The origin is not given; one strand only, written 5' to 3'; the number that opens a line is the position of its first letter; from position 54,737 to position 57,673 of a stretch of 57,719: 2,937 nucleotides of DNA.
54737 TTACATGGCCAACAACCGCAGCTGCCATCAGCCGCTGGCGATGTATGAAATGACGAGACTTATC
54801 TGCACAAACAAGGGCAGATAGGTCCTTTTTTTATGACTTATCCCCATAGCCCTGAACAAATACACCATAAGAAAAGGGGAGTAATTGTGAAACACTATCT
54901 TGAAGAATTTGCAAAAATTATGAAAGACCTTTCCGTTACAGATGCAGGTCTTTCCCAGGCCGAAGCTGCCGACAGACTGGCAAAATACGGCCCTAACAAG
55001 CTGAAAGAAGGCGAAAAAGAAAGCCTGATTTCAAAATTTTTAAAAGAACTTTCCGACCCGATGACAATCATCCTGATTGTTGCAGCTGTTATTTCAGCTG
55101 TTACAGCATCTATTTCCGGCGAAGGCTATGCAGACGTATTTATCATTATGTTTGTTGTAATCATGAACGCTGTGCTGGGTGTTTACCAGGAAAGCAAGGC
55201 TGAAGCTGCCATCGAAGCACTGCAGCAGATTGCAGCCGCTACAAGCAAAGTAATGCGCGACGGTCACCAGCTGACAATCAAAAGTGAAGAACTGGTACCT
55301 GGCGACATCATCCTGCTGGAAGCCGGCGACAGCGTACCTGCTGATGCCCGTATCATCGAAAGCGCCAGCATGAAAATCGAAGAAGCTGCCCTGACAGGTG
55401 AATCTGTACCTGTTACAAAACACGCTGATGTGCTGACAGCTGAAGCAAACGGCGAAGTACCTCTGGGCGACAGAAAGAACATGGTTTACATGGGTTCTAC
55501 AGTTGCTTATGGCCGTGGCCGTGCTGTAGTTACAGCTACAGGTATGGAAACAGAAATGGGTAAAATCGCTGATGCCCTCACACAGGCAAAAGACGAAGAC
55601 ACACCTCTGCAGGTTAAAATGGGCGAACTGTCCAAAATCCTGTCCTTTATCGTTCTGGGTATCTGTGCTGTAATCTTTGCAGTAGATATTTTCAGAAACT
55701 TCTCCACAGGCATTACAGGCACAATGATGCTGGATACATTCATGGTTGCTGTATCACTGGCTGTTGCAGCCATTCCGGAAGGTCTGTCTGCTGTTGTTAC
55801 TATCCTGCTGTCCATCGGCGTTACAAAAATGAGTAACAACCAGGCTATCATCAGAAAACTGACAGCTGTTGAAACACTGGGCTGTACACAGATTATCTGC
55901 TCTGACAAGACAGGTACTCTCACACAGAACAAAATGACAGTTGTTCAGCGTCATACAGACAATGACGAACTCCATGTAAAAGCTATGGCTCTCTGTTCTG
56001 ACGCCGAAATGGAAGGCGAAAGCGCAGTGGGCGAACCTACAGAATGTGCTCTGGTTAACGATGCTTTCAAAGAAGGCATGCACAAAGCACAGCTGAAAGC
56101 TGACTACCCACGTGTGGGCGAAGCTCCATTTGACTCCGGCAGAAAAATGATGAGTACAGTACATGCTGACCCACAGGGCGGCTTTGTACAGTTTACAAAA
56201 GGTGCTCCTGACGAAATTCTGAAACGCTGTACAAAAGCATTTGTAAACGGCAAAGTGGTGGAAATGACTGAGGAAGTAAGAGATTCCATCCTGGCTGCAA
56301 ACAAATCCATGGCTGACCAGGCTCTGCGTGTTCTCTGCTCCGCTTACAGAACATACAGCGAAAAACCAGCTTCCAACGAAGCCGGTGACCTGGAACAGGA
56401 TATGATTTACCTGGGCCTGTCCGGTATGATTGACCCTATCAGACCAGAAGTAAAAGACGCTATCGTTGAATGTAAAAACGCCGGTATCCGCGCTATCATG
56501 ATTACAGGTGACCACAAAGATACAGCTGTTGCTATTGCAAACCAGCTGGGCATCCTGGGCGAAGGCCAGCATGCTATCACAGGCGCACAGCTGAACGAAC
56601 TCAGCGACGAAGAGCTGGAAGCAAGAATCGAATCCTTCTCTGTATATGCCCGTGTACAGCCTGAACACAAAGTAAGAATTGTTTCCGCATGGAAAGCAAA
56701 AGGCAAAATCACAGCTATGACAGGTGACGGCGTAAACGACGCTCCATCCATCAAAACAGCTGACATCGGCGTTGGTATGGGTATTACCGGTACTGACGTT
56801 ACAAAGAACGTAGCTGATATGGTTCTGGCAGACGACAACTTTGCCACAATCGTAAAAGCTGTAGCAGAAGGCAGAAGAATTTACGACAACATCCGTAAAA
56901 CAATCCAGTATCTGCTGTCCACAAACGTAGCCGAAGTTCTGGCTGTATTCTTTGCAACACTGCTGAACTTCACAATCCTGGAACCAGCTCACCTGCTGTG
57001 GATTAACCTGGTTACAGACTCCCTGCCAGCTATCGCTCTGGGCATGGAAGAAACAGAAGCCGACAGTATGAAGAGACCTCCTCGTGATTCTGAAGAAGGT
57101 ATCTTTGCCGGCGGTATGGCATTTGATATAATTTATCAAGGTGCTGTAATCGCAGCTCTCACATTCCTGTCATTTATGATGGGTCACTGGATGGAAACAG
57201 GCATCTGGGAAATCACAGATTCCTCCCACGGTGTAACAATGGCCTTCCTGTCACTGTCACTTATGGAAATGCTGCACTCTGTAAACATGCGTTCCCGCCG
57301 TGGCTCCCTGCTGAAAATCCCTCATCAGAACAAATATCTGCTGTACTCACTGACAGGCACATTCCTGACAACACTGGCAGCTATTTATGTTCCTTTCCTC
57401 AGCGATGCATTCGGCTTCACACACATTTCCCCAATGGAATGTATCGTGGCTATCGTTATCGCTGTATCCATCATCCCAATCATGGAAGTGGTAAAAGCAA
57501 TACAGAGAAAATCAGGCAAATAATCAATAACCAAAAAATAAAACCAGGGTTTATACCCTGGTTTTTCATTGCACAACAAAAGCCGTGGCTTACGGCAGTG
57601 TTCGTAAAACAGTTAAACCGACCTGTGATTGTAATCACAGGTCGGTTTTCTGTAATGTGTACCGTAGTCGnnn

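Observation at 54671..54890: Leader with terminator upstream of a PMCA-type P-type ATPase: candidate Mn2+ (yybP-ykoY) riboswitch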

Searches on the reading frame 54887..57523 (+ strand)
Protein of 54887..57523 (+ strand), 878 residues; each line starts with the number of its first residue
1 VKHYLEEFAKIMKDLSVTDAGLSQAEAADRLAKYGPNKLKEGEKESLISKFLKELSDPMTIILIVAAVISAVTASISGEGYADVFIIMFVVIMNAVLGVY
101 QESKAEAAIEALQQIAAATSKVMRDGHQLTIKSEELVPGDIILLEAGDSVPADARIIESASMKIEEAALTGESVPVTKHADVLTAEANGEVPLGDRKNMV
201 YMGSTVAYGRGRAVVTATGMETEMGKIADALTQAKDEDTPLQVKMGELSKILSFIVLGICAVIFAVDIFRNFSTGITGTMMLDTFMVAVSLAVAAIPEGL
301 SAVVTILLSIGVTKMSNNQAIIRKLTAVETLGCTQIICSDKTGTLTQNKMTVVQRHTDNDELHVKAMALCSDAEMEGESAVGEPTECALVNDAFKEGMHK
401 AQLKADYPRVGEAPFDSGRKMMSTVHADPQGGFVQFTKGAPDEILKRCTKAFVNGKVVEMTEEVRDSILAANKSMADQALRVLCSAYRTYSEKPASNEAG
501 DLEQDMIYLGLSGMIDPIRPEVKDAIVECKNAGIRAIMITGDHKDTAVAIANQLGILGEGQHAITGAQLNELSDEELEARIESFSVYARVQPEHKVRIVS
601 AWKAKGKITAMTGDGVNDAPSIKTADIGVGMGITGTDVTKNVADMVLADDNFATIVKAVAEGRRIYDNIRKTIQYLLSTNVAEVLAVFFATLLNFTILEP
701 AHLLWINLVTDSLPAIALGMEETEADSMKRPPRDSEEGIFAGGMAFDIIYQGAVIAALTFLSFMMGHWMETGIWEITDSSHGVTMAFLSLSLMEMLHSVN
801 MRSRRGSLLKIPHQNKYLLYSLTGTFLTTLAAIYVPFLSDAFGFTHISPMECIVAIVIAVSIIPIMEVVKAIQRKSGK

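Call 10: search_protein_families(library=ncbifam, proteins=[window:54887-57523:+])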
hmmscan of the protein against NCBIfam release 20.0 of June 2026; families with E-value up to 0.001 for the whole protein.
window:54887-57523:+ (878 aa): 22 families
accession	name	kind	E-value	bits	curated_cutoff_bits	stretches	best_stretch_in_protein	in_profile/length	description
TIGR01116.1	ATPase-IIA1_Ca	equivalog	1.6e-194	648.3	703.4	1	53-874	3-799/799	calcium-translocating P-type ATPase, SERCA-type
TIGR01522.1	ATPase-IIA2_Ca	equivalog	2.2e-193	644.4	798.3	1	19-875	21-852/854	calcium-transporting P-type ATPase, PMR1-type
TIGR01523.1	ATPase-IID_K-Na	equivalog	2e-151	505.7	645.05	3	372-765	448-856/997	potassium/sodium efflux P-type ATPase, fungal-type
TIGR01517.1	ATPase-IIB_Ca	equivalog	6e-147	491.2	507.05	1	11-872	44-879/882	calcium-translocating P-type ATPase, PMCA-type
TIGR01106.1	ATPase-IIC_X-K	subfamily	4.7e-136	455.1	946.1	3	18-360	33-370/997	Na,H/K antiporter P-type ATPase subunit alpha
TIGR01647.1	ATPase-IIIA_H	equivalog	3.2e-131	438.9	615.5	1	21-815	1-737/755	plasma-membrane proton-efflux P-type ATPase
TIGR01524.1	ATPase-IIIB_Mg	equivalog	1.5e-126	423.4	610.75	1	9-765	21-755/867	magnesium-translocating P-type ATPase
NF011702.0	PRK15122.1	subfamily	1.1e-108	364.4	975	1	7-848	35-874/907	magnesium-translocating P-type ATPase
TIGR01494.1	ATPase_P-type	subfamily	3e-94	316.2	62.3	4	583-697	362-470/478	HAD-IC family P-type ATPase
TIGR01525.1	ATPase-IB_hvy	subfamily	1.6e-74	251.8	346.25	2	62-556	3-426/560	heavy metal translocating P-type ATPase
TIGR01657.1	P-ATPase-V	hypoth_equivalog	7.7e-67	225.7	618.25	2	13-576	132-717/1055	ATP13A2 family polyamine export P-type ATPase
TIGR01512.1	ATPase-IB2_Cd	subfamily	7.6e-52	176.6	313.5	3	68-358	6-258/494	cadmium family heavy metal-translocating P-type ATPase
TIGR01511.1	ATPase-IB1_Cu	subfamily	5.9e-47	160.7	397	3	62-371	22-298/542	copper-translocating P-type ATPase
NF008262.1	PRK11033.1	equivalog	1.9e-38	132.4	1005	3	70-394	185-481/731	zinc/cadmium/mercury/lead-transporting ATPase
NF033775.1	P_type_ZntA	exception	3.3e-34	118.3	1240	3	69-400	189-492/732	Zn(II)/Cd(II)/Pb(II) translocating P-type ATPase ZntA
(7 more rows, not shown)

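Call 13: find_homologous_proteins(query=window:54887-57523:+, max_evalue=1e-50)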
Query window:54887-57523:+ (878 aa): 8000 proteins with E <= 1e-50 among 8000 candidates; the best 120 are listed.
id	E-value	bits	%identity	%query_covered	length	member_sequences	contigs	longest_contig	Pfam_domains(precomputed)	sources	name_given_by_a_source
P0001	0.0e+0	1905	100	100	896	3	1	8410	PF00702.33,PF13246.13,PF00689.27,PF00690.32,PF00122.26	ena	-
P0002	0.0e+0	1714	89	100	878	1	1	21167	PF00702.33,PF13246.13,PF00689.27,PF00690.32,PF00122.26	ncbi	-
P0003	0.0e+0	1698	88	100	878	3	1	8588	PF00702.33,PF13246.13,PF00689.27,PF00690.32,PF00122.26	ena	-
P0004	0.0e+0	1680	87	100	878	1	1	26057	PF00702.33,PF13246.13,PF00689.27,PF00690.32,PF00122.26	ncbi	-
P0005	0.0e+0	1617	84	100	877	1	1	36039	PF00702.33,PF13246.13,PF00689.27,PF00690.32,PF00122.26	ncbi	-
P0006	0.0e+0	1605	83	100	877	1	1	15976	PF00702.33,PF13246.13,PF00689.27,PF00690.32,PF00122.26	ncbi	-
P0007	0.0e+0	1594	82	100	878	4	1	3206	PF00702.33,PF13246.13,PF00689.27,PF00690.32,PF00122.26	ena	-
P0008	0.0e+0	1583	82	100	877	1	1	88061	PF00702.33,PF13246.13,PF00689.27,PF00690.32,PF00122.26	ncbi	-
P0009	0.0e+0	1579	82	100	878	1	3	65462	PF00702.33,PF13246.13,PF00689.27,PF00690.32,PF00122.26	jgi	-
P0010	0.0e+0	1579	82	100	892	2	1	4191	PF00702.33,PF13246.13,PF00689.27,PF00690.32,PF00122.26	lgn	-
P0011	0.0e+0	1579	82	100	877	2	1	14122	PF00702.33,PF13246.13,PF00689.27,PF00690.32,PF00122.26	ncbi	-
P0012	0.0e+0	1576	82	100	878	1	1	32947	PF00702.33,PF13246.13,PF00689.27,PF00690.32,PF00122.26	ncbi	-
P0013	0.0e+0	1574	82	100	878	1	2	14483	PF00702.33,PF13246.13,PF00689.27,PF00690.32,PF00122.26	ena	-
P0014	0.0e+0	1572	82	100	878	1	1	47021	PF00702.33,PF13246.13,PF00689.27,PF00690.32,PF00122.26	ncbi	-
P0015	0.0e+0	1569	81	100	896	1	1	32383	PF00702.33,PF13246.13,PF00689.27,PF00690.32,PF00122.26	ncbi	-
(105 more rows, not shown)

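Call 37: search_protein_families(library=pfam, proteins=[window:54887-57523:+])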
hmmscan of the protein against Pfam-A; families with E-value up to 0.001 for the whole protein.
window:54887-57523:+ (878 aa): 5 families
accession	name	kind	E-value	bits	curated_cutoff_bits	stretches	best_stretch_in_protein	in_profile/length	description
PF00122.25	E1-E2_ATPase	-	6.8e-53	179.3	28.1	1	117-317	4-180/181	E1-E2 ATPase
PF00689.26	Cation_ATPase_C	-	5.5e-48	163.5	27.3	1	696-872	2-175/175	Cation transporting ATPase, C-terminus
PF13246.12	Cation_ATPase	-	5.4e-21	74.9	21.7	1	370-450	3-90/91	Cation transport ATPase (P-type)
PF00690.31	Cation_ATPase_N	-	1.4e-19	69.9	20.4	1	10-70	8-69/69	Cation transporter/ATPase, N-terminus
PF00702.32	Hydrolase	-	2.2e-15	58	26.4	1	336-626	3-191/191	haloacid dehalogenase-like hydrolase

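Call 44: search_solved_structures(query=window:54887-57523:+, max_evalue=1e-50)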
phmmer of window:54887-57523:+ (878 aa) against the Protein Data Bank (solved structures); distinct sequences matched with E-value up to 1e-50: 70 (the best 60 are shown).
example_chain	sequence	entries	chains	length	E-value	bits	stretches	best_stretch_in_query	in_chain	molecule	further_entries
6zhf_A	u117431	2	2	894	1.4e-205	688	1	4-875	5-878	Calcium-transporting ATPase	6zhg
9euq_A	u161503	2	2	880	1.4e-205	688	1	6-875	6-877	Calcium-transporting ATPase lmo0841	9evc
6zhh_A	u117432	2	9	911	4.3e-203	679.8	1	4-875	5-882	Calcium-transporting ATPase | Calcium-transporting ATPase lmo0841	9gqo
8iww_A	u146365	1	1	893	7.6e-151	507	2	364-875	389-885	Calcium-transporting ATPase type 2C member 1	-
8iwp_A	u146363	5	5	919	8.7e-151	506.8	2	364-875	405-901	Calcium-transporting ATPase type 2C member 1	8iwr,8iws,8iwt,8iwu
7yag_A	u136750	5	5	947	1e-150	506.6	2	364-875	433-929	Calcium-transporting ATPase type 2C member 1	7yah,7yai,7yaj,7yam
4bew_A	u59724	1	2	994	4.4e-149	501.2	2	432-874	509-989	SARCOPLASMIC/ENDOPLASMIC RETICULUM CALCIUM ATPASE 1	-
27qy_A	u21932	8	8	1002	4.6e-149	501.1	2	432-874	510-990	Sarcoplasmic/endoplasmic reticulum calcium ATPase 1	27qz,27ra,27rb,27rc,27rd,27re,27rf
1iwo_A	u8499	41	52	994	4.6e-149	501.1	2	432-874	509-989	Sarcoplasmic/endoplasmic reticulum calcium ATPase 1 | Sarcoplasmic/endoplasmic reticulum calcium ATPase 1a | Sarcoplasmic/endoplasmic reticulum calcium ATPase 1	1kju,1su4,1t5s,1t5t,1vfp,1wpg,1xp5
2dqs_A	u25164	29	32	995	4.7e-149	501.1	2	432-874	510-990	Sarcoplasmic/endoplasmic reticulum calcium ATPase 1 | SERCA1a | SARCOPLASMIC ENDOPLASMIC RETICULUM CALCIUM ATPASE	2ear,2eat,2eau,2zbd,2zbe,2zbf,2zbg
8owa_A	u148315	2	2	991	4.8e-149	501.1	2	432-874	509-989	Sarcoplasmic/endoplasmic reticulum calcium ATPase 1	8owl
3w5b_A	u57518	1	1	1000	4.8e-149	501.1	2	432-874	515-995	SERCA1a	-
7bt2_A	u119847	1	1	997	9.8e-149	500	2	434-760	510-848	Sarcoplasmic/endoplasmic reticulum calcium ATPase 2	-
4nab_A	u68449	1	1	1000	1.1e-148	499.9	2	432-874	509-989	Sarcoplasmic/endoplasmic reticulum calcium ATPase 1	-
6jju_A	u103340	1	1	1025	1.1e-148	499.8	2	434-760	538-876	Sarcoplasmic/endoplasmic reticulum calcium ATPase 2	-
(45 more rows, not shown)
